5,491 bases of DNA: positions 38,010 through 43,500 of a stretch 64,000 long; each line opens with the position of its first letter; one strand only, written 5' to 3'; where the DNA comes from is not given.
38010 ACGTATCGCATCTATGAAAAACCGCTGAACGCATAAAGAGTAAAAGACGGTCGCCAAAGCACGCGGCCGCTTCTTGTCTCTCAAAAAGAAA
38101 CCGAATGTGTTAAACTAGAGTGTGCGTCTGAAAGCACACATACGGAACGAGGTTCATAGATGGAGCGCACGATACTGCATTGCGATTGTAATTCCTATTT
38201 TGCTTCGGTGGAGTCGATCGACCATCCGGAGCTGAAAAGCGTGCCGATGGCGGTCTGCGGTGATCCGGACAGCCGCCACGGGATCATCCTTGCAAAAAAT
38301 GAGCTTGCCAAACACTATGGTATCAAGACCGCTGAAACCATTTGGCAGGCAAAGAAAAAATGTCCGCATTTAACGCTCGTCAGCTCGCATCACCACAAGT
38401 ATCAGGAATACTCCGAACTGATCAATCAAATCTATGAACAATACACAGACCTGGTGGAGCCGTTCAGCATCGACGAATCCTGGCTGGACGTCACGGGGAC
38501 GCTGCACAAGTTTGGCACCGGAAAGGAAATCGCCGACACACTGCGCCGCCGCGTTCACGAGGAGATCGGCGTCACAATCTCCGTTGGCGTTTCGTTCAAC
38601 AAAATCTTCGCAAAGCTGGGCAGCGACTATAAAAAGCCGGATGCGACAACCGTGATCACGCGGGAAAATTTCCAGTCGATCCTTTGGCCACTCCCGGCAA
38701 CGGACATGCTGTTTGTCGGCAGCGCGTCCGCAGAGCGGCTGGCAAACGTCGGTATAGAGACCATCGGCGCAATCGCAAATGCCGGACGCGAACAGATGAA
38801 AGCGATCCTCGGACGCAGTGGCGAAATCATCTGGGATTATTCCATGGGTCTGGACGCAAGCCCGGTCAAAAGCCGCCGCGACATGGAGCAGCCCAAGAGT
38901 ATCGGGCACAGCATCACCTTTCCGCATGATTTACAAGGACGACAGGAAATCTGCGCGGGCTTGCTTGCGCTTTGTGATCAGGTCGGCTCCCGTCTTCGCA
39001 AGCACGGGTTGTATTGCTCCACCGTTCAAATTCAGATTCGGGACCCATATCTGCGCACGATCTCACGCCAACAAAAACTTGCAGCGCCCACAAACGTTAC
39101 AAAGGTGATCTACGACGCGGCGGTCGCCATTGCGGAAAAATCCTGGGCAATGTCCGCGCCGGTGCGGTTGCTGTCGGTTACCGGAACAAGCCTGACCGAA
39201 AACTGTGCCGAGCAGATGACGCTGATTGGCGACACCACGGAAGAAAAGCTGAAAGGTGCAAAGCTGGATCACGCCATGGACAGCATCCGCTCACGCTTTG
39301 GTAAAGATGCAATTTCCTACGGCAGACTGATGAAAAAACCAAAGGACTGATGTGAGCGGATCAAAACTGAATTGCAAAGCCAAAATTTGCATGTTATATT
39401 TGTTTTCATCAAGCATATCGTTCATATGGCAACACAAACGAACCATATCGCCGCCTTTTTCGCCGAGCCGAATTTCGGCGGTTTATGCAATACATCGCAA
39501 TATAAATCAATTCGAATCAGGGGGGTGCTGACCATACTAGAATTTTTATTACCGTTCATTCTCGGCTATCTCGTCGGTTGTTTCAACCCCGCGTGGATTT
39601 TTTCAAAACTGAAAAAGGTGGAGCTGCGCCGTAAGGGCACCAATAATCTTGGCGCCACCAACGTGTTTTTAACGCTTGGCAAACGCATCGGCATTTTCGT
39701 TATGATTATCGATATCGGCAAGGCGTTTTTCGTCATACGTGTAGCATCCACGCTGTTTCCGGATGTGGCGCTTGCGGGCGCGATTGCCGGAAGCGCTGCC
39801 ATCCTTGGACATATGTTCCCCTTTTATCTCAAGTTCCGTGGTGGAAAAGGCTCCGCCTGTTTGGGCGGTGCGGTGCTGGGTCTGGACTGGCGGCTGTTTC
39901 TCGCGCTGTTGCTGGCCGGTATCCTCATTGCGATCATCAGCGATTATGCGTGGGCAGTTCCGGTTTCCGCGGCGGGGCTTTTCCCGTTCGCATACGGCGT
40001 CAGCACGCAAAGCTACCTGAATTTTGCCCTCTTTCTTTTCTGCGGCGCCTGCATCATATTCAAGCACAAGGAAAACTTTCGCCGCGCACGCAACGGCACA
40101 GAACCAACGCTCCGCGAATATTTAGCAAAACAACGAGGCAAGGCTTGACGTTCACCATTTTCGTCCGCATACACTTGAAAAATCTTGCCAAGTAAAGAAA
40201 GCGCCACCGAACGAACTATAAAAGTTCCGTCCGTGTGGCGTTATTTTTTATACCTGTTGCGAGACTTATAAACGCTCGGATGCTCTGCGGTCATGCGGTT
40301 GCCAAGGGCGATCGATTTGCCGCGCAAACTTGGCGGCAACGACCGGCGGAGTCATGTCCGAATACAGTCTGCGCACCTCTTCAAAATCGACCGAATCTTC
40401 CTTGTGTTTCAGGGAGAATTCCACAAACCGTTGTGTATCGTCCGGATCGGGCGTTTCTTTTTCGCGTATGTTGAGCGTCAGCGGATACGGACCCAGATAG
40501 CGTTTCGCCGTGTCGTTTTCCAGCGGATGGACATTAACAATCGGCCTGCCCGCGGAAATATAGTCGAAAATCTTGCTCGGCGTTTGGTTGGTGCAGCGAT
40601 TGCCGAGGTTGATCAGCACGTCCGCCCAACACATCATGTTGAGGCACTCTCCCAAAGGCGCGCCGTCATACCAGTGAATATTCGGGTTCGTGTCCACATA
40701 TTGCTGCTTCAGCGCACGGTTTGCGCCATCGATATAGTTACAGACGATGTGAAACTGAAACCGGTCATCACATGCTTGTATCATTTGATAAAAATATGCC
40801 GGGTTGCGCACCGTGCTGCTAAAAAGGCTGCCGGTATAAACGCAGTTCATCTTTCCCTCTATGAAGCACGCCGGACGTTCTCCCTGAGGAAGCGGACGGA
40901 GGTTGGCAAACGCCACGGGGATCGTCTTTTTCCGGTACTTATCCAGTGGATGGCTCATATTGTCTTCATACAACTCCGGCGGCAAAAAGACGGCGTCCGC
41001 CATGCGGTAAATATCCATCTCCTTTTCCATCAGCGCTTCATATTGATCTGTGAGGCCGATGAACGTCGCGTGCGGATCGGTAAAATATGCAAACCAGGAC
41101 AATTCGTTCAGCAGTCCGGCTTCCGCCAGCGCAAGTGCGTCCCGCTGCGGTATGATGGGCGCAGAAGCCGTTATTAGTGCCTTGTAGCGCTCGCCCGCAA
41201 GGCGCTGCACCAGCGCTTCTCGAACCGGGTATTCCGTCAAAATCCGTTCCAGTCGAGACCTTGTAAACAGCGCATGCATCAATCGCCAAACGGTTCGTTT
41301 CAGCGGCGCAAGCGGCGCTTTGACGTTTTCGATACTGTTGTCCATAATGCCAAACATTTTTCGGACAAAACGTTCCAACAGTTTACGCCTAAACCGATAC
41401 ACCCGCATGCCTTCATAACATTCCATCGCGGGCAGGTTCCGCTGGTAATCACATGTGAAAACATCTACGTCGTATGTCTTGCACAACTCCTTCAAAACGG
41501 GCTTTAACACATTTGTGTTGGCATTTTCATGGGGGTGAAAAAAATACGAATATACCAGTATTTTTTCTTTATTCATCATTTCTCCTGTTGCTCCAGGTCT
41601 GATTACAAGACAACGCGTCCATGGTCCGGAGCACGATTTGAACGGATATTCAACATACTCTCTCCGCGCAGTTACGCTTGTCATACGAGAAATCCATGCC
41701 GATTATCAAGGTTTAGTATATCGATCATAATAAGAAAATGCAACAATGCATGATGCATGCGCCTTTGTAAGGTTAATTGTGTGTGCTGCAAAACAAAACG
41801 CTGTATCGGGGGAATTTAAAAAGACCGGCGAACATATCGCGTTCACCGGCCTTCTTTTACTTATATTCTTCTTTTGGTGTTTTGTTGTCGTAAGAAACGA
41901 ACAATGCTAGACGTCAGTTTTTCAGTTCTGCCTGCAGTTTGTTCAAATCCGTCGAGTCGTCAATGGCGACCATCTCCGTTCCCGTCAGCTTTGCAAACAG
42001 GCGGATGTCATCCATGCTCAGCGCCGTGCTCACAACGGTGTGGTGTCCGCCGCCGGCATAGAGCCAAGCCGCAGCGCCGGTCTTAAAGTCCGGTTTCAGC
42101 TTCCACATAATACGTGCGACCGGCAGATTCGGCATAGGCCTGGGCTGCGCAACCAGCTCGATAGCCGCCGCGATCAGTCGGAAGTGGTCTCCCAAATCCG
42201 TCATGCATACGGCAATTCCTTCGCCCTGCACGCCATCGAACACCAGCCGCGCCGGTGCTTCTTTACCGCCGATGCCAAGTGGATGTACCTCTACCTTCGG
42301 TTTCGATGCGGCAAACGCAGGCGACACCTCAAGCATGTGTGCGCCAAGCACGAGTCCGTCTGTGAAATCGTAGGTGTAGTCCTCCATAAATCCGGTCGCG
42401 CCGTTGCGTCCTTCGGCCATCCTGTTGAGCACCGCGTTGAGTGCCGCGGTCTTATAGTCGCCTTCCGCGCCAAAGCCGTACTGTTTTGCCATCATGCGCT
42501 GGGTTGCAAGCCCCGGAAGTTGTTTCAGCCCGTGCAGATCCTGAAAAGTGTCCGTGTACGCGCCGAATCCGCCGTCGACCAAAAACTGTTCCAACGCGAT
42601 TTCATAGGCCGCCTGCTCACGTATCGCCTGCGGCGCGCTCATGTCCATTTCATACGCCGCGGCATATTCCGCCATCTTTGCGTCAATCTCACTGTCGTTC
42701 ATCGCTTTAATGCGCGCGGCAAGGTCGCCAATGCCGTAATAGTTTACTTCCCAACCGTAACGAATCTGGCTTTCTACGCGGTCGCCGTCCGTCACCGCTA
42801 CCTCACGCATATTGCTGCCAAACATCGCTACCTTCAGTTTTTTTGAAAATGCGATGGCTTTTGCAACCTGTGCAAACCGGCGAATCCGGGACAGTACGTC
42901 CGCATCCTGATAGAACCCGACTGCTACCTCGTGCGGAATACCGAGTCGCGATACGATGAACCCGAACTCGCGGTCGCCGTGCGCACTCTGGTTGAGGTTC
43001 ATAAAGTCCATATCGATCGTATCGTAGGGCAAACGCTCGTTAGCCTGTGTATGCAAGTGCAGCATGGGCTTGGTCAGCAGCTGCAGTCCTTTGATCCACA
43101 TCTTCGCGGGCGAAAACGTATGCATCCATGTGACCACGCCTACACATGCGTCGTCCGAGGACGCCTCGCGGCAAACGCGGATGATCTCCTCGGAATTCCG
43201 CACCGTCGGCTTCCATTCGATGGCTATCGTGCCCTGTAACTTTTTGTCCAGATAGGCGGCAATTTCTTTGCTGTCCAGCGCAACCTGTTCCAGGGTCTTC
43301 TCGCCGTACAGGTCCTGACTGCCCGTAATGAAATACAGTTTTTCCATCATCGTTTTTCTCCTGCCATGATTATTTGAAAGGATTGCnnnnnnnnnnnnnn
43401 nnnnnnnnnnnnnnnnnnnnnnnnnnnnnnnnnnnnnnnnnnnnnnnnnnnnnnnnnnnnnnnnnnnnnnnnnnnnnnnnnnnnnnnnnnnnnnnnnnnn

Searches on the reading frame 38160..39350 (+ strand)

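Call 25: search_protein_families(library=pfam, proteins=[window:38160-39350:+], max_evalue=0.0001)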
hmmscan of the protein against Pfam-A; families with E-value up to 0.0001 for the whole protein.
window:38160-39350:+ (396 aa): 3 families
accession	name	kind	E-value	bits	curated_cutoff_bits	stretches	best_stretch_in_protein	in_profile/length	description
PF00817.25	IMS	-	5.5e-43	146.8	23.2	1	8-156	1-148/148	impB/mucB/samB family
PF11799.13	IMS_C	-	1.4e-27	96.7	20.7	1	245-355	1-109/109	impB/mucB/samB family C-terminal domain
PF21999.2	IMS_HHH_1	-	8.8e-05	23.3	27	0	186-232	6-53/53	DNA polymerase-iota, thumb domain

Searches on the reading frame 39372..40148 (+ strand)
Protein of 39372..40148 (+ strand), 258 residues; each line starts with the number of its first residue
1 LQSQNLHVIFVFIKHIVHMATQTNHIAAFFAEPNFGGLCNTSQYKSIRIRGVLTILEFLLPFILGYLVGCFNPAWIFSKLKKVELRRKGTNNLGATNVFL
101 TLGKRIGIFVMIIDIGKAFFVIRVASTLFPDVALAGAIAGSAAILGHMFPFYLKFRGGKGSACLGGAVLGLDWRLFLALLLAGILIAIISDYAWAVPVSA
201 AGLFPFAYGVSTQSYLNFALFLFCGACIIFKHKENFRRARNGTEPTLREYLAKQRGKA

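Call 25: search_protein_families(library=pfam, proteins=[window:39372-40148:+], max_evalue=0.0001)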
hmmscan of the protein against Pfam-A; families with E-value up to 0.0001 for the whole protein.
window:39372-40148:+ (258 aa): 1 family
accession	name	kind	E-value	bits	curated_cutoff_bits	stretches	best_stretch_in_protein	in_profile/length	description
PF02660.20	G3P_acyltransf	-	6.3e-38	130.9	24.1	1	64-238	1-163/164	Glycerol-3-phosphate acyltransferase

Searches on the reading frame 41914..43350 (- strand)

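Call 25: search_protein_families(library=pfam, proteins=[window:41914-43350:-], max_evalue=0.0001)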
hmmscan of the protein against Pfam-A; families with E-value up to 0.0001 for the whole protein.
window:41914-43350:- (478 aa): 3 families
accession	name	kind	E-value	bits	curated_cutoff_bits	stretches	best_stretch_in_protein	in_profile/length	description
PF02610.21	AraA_N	-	1.9e-74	249.4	24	1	4-167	2-165/168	L-arabinose isomerase N-terminal domain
PF11762.14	Arabinose_Iso_C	-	6.5e-58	195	25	1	319-459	2-144/144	L-arabinose isomerase C-terminal domain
PF24856.1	AraA_central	-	7.9e-57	192.3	24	1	173-314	1-148/148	L-arabinose isomerase central domain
